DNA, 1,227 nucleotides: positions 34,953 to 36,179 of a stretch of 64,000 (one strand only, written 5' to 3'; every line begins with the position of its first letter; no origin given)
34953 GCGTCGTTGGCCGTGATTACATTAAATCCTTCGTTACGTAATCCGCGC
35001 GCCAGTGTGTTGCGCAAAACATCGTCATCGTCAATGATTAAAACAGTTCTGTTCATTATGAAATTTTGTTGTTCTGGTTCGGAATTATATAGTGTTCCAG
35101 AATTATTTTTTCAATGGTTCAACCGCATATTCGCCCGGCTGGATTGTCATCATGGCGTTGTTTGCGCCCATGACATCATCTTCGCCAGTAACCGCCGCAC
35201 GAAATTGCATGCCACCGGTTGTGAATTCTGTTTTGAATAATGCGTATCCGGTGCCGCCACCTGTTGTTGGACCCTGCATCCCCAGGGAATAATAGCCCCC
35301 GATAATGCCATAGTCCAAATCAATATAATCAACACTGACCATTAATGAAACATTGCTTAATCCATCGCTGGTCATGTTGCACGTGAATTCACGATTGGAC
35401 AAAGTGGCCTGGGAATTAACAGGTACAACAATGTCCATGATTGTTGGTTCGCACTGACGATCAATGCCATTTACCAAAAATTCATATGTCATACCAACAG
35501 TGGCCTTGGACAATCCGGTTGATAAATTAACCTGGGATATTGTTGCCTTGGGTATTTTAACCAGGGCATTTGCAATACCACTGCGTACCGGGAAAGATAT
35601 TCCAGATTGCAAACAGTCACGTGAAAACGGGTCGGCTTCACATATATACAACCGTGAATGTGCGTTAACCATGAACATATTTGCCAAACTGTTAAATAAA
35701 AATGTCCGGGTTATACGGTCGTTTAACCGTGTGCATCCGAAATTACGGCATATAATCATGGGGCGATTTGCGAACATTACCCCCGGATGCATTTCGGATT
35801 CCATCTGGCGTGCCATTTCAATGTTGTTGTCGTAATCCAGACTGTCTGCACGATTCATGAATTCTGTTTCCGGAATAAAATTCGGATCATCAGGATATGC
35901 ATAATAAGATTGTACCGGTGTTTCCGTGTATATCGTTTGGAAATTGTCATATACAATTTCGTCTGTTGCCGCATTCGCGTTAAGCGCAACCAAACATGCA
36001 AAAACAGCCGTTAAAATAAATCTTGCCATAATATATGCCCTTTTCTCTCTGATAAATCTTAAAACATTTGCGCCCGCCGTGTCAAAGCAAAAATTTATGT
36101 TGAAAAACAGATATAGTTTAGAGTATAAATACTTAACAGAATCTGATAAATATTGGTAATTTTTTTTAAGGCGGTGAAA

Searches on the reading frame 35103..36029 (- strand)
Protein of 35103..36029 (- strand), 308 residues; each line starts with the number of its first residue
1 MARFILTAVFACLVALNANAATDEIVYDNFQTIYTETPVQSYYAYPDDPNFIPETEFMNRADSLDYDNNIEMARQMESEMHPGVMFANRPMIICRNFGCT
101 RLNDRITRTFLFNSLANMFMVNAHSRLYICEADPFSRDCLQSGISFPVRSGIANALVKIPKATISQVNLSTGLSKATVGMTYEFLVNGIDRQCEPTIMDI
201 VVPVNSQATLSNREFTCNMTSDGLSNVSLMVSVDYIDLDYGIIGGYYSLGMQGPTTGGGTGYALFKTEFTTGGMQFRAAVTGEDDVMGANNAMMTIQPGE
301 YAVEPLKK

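Call 12: find_encoding_contigs(protein=window:35103-36029:-, flank=10000, max_places=1)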
Protein window:35103-36029:- (308 aa): 22 contigs read that carry it; 1 place shown.
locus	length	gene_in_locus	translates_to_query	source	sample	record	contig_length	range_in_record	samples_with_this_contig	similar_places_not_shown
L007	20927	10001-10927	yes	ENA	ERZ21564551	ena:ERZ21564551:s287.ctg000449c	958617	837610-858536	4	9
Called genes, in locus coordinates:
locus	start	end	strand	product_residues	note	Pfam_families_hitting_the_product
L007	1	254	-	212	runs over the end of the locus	PF01386:Ribosomal_L25p, PF14693:Ribosomal_TL5_C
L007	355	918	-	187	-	PF02005:TRM (weak), PF03602:Cons_hypoth95, PF13649:Methyltransf_25 (weak)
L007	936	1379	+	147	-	PF00383:dCMP_cyt_deam_1, PF14437:MafB19-deam, PF14439:Bd3614-deam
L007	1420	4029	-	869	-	PF07517:SecA_DEAD, PF00270:DEAD (weak), PF01043:SecA_PP_bind, PF21090:P-loop_SecA, PF07516:SecA_SW, PF02810:SEC-C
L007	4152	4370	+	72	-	-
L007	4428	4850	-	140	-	-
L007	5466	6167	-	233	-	-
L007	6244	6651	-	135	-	PF02472:ExbD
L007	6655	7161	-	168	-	PF01618:MotA_ExbB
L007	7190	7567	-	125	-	PF13279:4HBT_2, PF03061:4HBT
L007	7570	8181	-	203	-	PF12917:YfbR-like, PF13023:HD_3, PF01966:HD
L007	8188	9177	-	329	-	PF05496:RuvB_N, PF01078:Mg_chelatase (faint), PF13173:AAA_14 (weak), PF00004:AAA, PF07728:AAA_5, PF17864:AAA_lid_4, PF05491:WHD_RuvB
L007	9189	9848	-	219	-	PF02129:Peptidase_S15, PF00561:Abhydrolase_1, PF12146:Hydrolase_4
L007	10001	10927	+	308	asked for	-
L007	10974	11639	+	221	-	PF00072:Response_reg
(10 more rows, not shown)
